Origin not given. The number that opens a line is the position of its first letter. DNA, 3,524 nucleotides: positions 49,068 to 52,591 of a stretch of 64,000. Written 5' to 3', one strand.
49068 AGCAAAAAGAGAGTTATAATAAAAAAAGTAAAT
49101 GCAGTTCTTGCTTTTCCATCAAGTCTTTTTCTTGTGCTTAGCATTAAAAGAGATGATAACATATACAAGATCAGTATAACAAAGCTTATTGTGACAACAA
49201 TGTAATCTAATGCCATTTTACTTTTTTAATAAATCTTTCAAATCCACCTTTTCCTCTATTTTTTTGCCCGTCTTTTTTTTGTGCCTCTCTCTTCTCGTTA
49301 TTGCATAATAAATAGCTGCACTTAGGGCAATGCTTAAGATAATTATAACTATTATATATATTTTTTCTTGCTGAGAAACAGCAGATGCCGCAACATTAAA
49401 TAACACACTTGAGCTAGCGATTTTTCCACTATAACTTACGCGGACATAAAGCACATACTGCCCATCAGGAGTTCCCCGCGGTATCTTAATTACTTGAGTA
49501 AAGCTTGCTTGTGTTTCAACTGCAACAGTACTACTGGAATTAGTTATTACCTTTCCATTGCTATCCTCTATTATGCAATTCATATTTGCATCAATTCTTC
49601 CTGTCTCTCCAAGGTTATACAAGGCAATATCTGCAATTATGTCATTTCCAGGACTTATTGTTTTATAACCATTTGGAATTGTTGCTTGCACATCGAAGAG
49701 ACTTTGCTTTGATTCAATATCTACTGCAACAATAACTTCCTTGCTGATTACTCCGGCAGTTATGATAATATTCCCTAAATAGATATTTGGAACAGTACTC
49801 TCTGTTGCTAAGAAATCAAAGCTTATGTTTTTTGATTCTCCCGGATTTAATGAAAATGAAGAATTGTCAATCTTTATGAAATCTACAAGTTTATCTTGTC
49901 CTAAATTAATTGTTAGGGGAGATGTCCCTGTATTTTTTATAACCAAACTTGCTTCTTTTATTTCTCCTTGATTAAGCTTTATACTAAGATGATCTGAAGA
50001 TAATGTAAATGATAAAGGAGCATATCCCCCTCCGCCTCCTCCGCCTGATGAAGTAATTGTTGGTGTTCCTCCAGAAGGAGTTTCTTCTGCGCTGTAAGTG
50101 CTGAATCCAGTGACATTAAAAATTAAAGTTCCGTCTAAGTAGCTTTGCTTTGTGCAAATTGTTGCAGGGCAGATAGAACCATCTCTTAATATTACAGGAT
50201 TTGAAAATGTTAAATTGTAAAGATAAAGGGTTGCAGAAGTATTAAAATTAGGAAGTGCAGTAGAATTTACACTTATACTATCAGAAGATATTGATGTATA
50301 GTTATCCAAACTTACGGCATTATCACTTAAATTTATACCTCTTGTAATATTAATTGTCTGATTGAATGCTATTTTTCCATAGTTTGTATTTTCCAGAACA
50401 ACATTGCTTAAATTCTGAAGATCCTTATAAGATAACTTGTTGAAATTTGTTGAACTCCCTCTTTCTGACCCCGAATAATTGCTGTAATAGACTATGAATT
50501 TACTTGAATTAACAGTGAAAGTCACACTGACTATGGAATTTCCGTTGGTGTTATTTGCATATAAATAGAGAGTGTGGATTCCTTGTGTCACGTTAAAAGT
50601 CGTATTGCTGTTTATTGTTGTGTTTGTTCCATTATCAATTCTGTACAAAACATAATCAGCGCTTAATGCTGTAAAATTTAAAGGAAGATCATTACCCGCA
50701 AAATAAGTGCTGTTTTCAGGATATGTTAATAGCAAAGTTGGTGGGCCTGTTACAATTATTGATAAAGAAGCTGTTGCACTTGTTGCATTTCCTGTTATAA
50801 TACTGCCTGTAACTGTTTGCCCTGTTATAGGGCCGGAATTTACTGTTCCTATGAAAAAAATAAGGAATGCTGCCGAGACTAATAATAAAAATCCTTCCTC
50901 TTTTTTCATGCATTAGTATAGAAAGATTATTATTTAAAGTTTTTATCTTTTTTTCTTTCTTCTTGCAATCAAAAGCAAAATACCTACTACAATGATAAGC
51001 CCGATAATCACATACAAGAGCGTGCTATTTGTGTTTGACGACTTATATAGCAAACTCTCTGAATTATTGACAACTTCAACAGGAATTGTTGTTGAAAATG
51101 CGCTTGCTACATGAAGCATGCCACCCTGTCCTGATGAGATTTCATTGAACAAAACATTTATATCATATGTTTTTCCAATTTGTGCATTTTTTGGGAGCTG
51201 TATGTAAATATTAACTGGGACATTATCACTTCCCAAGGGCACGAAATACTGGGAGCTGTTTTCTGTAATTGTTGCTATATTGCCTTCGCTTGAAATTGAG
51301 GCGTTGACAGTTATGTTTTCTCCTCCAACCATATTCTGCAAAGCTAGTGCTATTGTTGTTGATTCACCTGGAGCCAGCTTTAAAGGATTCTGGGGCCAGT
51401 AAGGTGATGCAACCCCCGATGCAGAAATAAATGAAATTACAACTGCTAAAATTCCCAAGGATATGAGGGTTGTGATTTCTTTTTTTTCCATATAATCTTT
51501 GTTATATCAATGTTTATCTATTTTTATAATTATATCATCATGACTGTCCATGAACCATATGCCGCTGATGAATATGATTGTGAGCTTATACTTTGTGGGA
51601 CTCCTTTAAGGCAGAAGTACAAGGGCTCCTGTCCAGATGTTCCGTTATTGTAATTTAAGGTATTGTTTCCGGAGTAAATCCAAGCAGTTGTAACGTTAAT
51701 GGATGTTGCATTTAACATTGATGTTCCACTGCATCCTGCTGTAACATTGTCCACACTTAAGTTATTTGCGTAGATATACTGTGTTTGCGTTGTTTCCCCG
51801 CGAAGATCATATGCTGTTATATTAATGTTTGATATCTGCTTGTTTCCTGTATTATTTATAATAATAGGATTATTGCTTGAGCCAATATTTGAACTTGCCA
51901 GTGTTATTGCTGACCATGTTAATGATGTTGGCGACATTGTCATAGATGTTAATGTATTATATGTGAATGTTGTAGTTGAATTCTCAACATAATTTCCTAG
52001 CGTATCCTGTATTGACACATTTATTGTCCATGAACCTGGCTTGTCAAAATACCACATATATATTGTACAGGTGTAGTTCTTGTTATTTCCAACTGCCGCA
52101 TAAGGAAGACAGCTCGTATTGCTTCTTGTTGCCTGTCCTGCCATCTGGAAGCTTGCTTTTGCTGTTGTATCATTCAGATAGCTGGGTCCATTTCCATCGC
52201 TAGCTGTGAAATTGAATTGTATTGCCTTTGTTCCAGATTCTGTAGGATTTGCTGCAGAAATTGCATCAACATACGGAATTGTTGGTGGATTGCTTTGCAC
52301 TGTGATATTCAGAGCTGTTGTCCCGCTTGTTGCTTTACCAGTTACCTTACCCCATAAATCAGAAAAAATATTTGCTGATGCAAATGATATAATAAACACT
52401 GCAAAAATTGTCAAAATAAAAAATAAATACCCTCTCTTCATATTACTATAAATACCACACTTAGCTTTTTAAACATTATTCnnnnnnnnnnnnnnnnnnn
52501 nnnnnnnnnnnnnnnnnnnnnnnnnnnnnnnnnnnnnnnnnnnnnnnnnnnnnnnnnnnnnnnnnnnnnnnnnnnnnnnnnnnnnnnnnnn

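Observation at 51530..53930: Mosaic near-identical DNA blocks between adjacent surface-protein genes indicate ongoing gene conversion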

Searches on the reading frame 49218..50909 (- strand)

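Call 8: search_protein_families(library=pfam, proteins=[window:49218-50909:-], max_evalue=0.1)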
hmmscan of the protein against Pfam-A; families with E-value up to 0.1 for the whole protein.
window:49218-50909:- (563 aa): 9 families
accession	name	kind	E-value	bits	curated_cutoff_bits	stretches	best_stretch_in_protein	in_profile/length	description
PF22067.2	Cep192_D3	-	0.001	19.5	27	1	308-372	9-73/99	Cep192 domain 3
PF03896.21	TRAP_alpha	-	0.0052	16.5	24.7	1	461-551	68-165/180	Translocon-associated protein (TRAP), alpha subunit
PF04096.20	Nucleoporin2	-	0.0065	17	28.4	1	154-200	11-59/148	Nup98-96 autopeptidase S59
PF21577.3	PG_0320-like_C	-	0.018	15.6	27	1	308-376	10-77/106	PG_0320-like, C-terminal domain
PF22544.2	HYDIN_VesB_CFA65-like_Ig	-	0.025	15.2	25.5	1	309-370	11-74/100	HYDIN/CFA65/VesB-like, Ig-like domain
PF10648.15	Gmad2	-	0.038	14.7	25.7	0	440-490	27-78/86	Immunoglobulin-like domain of bacterial spore germination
PF07610.17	DUF1573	-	0.041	14.3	26.1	0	311-370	12-70/98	Protein of unknown function (DUF1573)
PF10633.15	NPCBM_assoc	-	0.052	14.2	24.4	0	457-494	41-78/78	NPCBM-associated, NEW3 domain of alpha-galactosidase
PF24053.1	DUF7356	-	0.093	13.1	27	1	313-366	30-80/105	Domain of unknown function (DUF7356)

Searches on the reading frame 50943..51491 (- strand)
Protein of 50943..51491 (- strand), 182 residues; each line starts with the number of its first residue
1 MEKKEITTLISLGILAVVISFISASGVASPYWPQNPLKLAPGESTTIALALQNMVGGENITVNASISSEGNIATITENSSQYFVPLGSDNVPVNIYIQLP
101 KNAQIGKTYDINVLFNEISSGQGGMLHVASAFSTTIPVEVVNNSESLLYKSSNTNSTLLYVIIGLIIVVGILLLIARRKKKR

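Call 8: search_protein_families(library=pfam, proteins=[window:50943-51491:-], max_evalue=0.1)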
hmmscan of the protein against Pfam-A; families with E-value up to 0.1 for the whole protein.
window:50943-51491:- (182 aa): 3 families
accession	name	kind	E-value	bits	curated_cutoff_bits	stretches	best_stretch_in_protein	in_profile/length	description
PF00746.26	Gram_pos_anchor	-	0.0019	18.5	20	1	155-181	15-41/43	LPXTG cell wall anchor motif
PF23619.1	Ig_VWA7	-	0.025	15.2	27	1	36-107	9-76/104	VWA7 Ig-like domain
PF14264.12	Glucos_trans_II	-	0.066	12.8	30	1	115-181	195-267/317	Glucosyl transferase GtrII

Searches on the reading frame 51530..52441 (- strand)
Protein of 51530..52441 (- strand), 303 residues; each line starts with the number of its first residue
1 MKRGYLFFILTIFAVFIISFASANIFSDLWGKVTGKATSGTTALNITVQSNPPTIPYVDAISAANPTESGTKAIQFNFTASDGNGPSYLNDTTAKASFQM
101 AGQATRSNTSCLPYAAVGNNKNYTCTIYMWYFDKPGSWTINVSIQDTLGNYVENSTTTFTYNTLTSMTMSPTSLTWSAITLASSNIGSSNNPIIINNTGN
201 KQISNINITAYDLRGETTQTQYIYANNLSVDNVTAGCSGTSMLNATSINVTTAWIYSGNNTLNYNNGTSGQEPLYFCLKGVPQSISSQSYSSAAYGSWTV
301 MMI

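Call 8: search_protein_families(library=pfam, proteins=[window:51530-52441:-], max_evalue=0.1)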
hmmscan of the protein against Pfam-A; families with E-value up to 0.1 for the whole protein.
window:51530-52441:- (303 aa): 0 families

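Call 10: find_homologous_proteins(query=window:51530-52441:-)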
Query window:51530-52441:- (303 aa): 193 proteins with E <= 0.001 among 903 candidates; the best 120 are listed.
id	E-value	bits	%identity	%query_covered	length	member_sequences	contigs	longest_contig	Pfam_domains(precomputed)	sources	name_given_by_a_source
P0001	7.6e-192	654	100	100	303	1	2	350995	-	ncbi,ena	-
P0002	2.4e-108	380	61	100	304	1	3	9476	-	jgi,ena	-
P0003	3.2e-107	377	58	100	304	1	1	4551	-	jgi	-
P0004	8.5e-107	375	60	100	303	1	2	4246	-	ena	-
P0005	1.1e-106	375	59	100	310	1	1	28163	-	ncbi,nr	ncbi:MAG: hypothetical protein NTW17_03280 [Candidatus Pacearchaeota archaeon]|nr:hypothetical prote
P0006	5.7e-106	372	60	100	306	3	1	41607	-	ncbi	-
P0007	4.4e-105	370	58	100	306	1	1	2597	-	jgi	-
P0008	5.5e-105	369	60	98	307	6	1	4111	-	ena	-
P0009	5.5e-105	369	60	99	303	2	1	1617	-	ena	-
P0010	1.5e-104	368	58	100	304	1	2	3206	-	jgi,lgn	-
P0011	6.1e-104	366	60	94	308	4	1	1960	-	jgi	-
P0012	1.6e-103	364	58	100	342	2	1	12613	-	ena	-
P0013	5.3e-103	363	58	100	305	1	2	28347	-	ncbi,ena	-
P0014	6.5e-103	362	59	100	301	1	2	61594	-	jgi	jgi:hypothetical protein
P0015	9.0e-102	359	61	92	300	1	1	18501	-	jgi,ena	-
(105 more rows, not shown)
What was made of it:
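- On Interlocus gene conversion / concerted evolution of paralogues: The next homologue is 61% identical (call 10).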

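Call 11: find_encoding_contigs(protein=P0001, flank=6000, max_places=4)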
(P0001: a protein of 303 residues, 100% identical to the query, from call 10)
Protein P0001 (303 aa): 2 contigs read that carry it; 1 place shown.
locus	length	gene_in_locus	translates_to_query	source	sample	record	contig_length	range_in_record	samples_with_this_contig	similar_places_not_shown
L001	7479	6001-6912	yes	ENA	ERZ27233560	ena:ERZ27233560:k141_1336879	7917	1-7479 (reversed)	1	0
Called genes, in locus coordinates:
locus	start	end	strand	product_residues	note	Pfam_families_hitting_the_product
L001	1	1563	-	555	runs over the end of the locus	-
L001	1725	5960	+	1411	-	-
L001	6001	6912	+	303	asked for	-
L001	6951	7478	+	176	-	?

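Call 15: find_related_loci(query=A1, collection=genome_contigs, flank=8000)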
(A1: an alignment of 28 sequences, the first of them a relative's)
Query A1 (303 aa) in genome_contigs; peptide patterns used: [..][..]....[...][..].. (x = any residue, [..] = any of these).
66 stretches matched a pattern; 54 encode a relative of the query (tblastn E <= 1e-3); 53 distinct loci.
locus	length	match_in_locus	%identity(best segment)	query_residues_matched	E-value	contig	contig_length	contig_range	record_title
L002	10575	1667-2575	59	1-303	5e-115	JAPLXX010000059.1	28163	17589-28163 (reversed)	MAG: Candidatus Pacearchaeota archaeon isolate LacPavin_0920_SED2_MAG_35_12 LacPavin_0920_SED2_scaffold_605234, whole ge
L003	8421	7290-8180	58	1-298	5e-110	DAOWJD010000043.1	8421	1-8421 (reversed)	MAG TPA_asm: Nanoarchaeota archaeon isolate CSMAG_2060 CSMAG_2060_k141_3063101_length_8421_cov_26.0006, whole genome sho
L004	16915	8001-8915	57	1-303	1e-107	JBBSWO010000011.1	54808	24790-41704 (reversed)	MAG: Nanoarchaeota archaeon isolate H41-bin116_1 H41_bin116_1_000000000011, whole genome shotgun sequence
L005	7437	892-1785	57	1-294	1e-104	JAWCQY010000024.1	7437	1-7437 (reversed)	MAG: Candidatus Pacearchaeota archaeon isolate JZ-2_201907_bins_3 JZ-2_201907_bins_3_scaffold_27, whole genome shotgun s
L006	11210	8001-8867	60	18-303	1e-99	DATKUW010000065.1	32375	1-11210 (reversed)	MAG TPA_asm: Bacillota bacterium isolate SMAG_U14117 k141_217084, whole genome shotgun sequence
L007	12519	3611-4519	53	1-303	1e-99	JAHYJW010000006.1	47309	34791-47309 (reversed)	MAG: Patescibacteria group bacterium isolate KA32 NODE_448_length_47309_cov_11.223733, whole genome shotgun sequence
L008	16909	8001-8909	52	1-302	2e-97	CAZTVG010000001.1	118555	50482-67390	MAG TPA_asm: Candidatus Woesearchaeota archaeon isolate binchicken_co202_56 genome assembly, contig: NODE_37_length_1185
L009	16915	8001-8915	55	1-303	5e-96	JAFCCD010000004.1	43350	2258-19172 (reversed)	MAG: Nanoarchaeota archaeon isolate AB_1215_Bin_163 AB_1215_Bin_163.fna_scaffold_1820, whole genome shotgun sequence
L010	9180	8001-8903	53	1-303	4e-96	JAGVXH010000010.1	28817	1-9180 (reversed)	Candidatus Pacearchaeota archaeon isolate RIFOXYB2_FULL_43_25 rifoxyb2_full_scaffold_986, whole genome shotgun sequence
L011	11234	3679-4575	54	1-300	5e-95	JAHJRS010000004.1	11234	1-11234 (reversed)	MAG: Nanoarchaeota archaeon isolate OS_PC_MetaG.mb.161 OS_PC_MetaG.mb.161_k141_46545, whole genome shotgun sequence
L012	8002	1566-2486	49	1-303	5e-94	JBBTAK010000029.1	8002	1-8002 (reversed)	MAG: Nanoarchaeota archaeon isolate H43-bin094_1 H43_bin094_1_000000000029, whole genome shotgun sequence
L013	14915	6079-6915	57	26-303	3e-92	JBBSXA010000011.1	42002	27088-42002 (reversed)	MAG: Nanoarchaeota archaeon isolate H43-bin041_1 H43_bin041_1_000000000011, whole genome shotgun sequence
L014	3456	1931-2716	55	43-303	2e-92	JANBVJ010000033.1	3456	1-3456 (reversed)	MAG: Patescibacteria group bacterium isolate AMOR_Bin_143 NODE_38_length_3456_cov_19.721219, whole genome shotgun sequen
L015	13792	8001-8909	50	1-303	5e-91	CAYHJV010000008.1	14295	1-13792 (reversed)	MAG TPA_asm: Candidatus Woesearchaeota archaeon isolate ERP119705_co13_522 genome assembly, contig: NODE_5312_length_142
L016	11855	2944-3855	49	1-302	2e-90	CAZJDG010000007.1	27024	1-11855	MAG TPA_asm: Candidatus Woesearchaeota archaeon isolate binchicken_co85_60 genome assembly, contig: NODE_1060_length_270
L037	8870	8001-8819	42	45-302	1e-57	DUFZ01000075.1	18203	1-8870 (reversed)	MAG TPA_asm: Candidatus Woesearchaeota archaeon isolate UBA10194 contig_72706, whole genome shotgun sequence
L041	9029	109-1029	36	5-300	7e-54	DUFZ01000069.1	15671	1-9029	MAG TPA_asm: Candidatus Woesearchaeota archaeon isolate UBA10194 contig_12005, whole genome shotgun sequence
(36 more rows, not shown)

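Call 25: predict_structure(alignment_id=A1)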
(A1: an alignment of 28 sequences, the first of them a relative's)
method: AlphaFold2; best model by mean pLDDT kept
length: 303 residues; sequences in the alignment: 28
mean_pLDDT: 84.2   pTM: 0.67
mean pLDDT of the five models: 84.2, 82.6, 80.3, 79.5, 73.4
residues with pLDDT >= 90: 141; 70-90: 109; 50-70: 44; < 50: 9
segments of 3 or more residues with pLDDT < 50: 31-37
pLDDT, mean of each block of 10 residues (from residue 1): 75 79 57 46 60 92 91 95 92 95 87 91 94 92 94 96 89 87 88 86 84 95 94 85 91 66 55 89 91 90 82
secondary structure, 60 per line:
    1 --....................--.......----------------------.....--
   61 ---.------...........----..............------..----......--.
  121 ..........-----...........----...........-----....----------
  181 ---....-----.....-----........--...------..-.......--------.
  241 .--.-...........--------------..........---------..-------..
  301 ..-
elements in order: H3-22 H25-31 E54-58 E71-81 E89-99 E112-117 E120-130 E136-146 E151-161 E167-170 E184-187 E193-197 E203-210 E213-215 E228-231 E246-256 E271-280 E299-302
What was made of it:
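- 51530..52441 (-): Gene S: a 303-aa secreted protein. It has an N-terminal signal peptide (aa 3-27), a conserved leader motif, and then the 257-aa module. It ends without a membrane anchor. AF2 model with pLDDT 84 shows a signal helix plus two tandem beta-sandwich domains at 54-161 and 167-302 (call 25).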

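Call 28: fold_search(model_id=the predicted structure, library=pdb)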
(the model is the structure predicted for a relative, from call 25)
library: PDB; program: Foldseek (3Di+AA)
matches with E <= 10: 1883; with E <= 0.001: 51
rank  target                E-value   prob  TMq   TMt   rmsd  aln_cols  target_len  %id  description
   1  1wcq_A                4.3e-05  1.00  0.26  0.14  16.7       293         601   10  Mutagenesis of the Nucleophilic Tyrosine in a Bacterial Sialidase to Phenylalanine. (released 2005-10-12)
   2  9i4d_L                8.9e-05  1.00  0.22  0.29  12.8       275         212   10  Structure of anti-EV71 human monoclonal antibody 17-2-2B Fab (released 2026-02-04)
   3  6dc3_L                1.3e-04  1.00  0.22  0.28  17.5       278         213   11  RSV prefusion F bound to RSD5 Fab (released 2019-07-10)
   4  5tjd_L                1.3e-04  1.00  0.22  0.29  15.5       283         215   12  Computer-based rational design of improved functionality for antibody catalysts toward organophosphorus compounds (released 2018-05-02)
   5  6cbj_L                1.7e-04  1.00  0.22  0.30  13.2       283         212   10  Crystal Structure of DH270.3 Fab in complex with Man9 (released 2018-02-21)
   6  6w52_L                1.7e-04  0.99  0.23  0.29  12.9       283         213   11  Prefusion RSV F bound by neutralizing antibody RSB1 (released 2020-11-11)
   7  5adp_L                2.5e-04  0.99  0.22  0.29  14.8       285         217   11  Crystal structure of the A.17 antibody FAB fragment - Light chain S35R mutant (released 2016-11-09)
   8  6pbv_A                2.8e-04  1.00  0.23  0.31  14.0       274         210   12  Crystal structure of Fab668 complex (released 2020-03-04)
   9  6lxj_N                2.9e-04  0.99  0.21  0.28  13.6       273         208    9  Crystal structure of human Z2B3 Fab in complex with influenza virus neuraminidase from A/Anhui/1/2013 (H7N9) (released 2020-12-02)
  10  3go1_L                2.9e-04  0.99  0.22  0.28  13.6       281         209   11  Crystal structure of anti-HIV-1 Fab 268-D in complex with V3 peptide MN (released 2010-06-23)
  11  8el2_K                3.2e-04  1.00  0.23  0.31  13.1       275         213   10  SARS-CoV-2 RBD bound to neutralizing antibody Fab ICO-hu23 (released 2023-07-19)
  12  6dl8_B                3.8e-04  0.99  0.20  0.28  13.2       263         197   11  Crystal Structure of an influenza A hemagglutinin antibody Fab variant CH67:1203d4 chimera (released 2019-06-05)
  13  5c7x_N                4.0e-04  0.99  0.22  0.30  13.1       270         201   12  Crystal structure of MOR04357, a neutralizing anti-human GM-CSF antibody Fab fragment in complex with human GM-CSF (released 2015-10-14)
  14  7m42_A                4.2e-04  0.99  0.22  0.30  13.8       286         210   12  Complex of SARS-CoV-2 receptor binding domain with the Fab fragments of neutralizing antibodies REGN10985 and REGN1098 (released 2021-07-28)
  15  8vbm_L                4.2e-04  0.99  0.22  0.29  13.3       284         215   10  Structure of bovine anti-HIV Fab ElsE7 (released 2024-09-04)
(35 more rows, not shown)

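Call 53: search_protein_representatives(alignment_id=A1)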
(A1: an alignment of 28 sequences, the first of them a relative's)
Query: 28 sequences, 306 profile positions. Proteins with E-value up to 0.001 (for the whole library): 1736; up to 1e-10: 1209; up to 1e-30: 723. The best 150 are listed.
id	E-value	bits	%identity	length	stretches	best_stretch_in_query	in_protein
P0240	2.6e-135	466.9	-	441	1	1-304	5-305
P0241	3.5e-120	417.2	-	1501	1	45-305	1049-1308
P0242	1.2e-116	405.6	-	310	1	5-306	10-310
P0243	3.3e-115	400.8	-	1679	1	40-304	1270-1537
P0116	2.8e-113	394.5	-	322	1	2-305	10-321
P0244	7.1e-112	389.9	-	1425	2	50-304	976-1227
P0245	9.1e-111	386.3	-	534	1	26-304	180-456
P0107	2.7e-106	371.6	-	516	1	44-304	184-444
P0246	9.2e-105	366.6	-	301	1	2-306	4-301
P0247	1.6e-104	365.8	-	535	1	53-304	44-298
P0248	2.9e-103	361.6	-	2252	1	51-304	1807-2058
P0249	4.0e-103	361.2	-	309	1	8-304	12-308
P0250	2.1e-101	355.5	-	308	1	5-304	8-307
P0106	5.5e-101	354.1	-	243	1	5-241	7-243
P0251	2.9e-99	348.5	-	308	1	2-305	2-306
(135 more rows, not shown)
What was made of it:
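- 51530..52441 (-): About 300-aa orthologues are widespread in DPANN MAGs (calls 10, 53).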
